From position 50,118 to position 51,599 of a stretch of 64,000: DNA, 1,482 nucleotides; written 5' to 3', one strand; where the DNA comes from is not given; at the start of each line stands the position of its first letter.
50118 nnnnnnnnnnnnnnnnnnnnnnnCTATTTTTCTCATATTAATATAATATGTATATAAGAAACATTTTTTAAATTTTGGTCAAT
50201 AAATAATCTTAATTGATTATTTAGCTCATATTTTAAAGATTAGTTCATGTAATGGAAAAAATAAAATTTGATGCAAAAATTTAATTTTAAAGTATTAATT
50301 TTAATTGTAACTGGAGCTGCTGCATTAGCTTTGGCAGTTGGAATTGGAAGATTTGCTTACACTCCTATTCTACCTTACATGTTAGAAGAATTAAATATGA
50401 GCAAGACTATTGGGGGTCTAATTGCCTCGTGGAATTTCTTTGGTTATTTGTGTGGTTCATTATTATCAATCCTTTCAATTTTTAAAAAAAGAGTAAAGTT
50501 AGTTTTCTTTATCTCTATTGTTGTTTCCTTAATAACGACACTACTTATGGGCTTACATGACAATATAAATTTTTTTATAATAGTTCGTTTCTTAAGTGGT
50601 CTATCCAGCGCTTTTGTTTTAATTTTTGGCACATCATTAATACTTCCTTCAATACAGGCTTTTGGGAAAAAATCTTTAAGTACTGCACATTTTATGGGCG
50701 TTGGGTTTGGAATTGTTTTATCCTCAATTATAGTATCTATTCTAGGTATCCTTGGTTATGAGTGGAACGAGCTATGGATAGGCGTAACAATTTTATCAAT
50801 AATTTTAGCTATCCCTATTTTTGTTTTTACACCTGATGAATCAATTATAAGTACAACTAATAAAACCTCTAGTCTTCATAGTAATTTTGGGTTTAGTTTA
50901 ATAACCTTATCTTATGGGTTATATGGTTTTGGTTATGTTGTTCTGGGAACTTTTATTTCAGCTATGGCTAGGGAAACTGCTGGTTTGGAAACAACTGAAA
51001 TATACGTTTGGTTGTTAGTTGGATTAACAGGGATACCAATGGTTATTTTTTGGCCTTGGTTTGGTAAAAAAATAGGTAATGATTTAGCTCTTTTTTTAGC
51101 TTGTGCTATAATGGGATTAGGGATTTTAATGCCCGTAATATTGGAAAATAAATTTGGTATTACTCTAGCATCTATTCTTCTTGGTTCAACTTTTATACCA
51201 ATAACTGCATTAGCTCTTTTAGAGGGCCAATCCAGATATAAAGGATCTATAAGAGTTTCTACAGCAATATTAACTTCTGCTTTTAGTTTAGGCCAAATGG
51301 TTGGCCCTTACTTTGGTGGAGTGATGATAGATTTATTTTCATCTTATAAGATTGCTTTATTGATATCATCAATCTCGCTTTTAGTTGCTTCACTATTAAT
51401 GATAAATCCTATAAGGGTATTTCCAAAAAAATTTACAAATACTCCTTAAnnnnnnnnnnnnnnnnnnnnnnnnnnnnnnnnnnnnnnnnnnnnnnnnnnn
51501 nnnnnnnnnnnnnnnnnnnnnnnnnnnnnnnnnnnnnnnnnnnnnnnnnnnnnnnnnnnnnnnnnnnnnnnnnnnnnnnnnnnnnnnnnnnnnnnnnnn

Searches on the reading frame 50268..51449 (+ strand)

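Call 51: search_protein_families(library=pfam, proteins=[window:50268-51449:+], max_evalue=1e-8)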
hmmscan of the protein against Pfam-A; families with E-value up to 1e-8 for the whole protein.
window:50268-51449:+ (393 aa): 2 families
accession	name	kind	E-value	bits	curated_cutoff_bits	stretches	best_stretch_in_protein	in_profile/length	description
PF06779.20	MFS_4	-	2.4e-75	254.6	26.3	1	21-378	2-363/364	Uncharacterised MFS-type transporter YbfB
PF07690.21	MFS_1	-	8e-22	78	33.4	1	19-317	3-320/347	Major Facilitator Superfamily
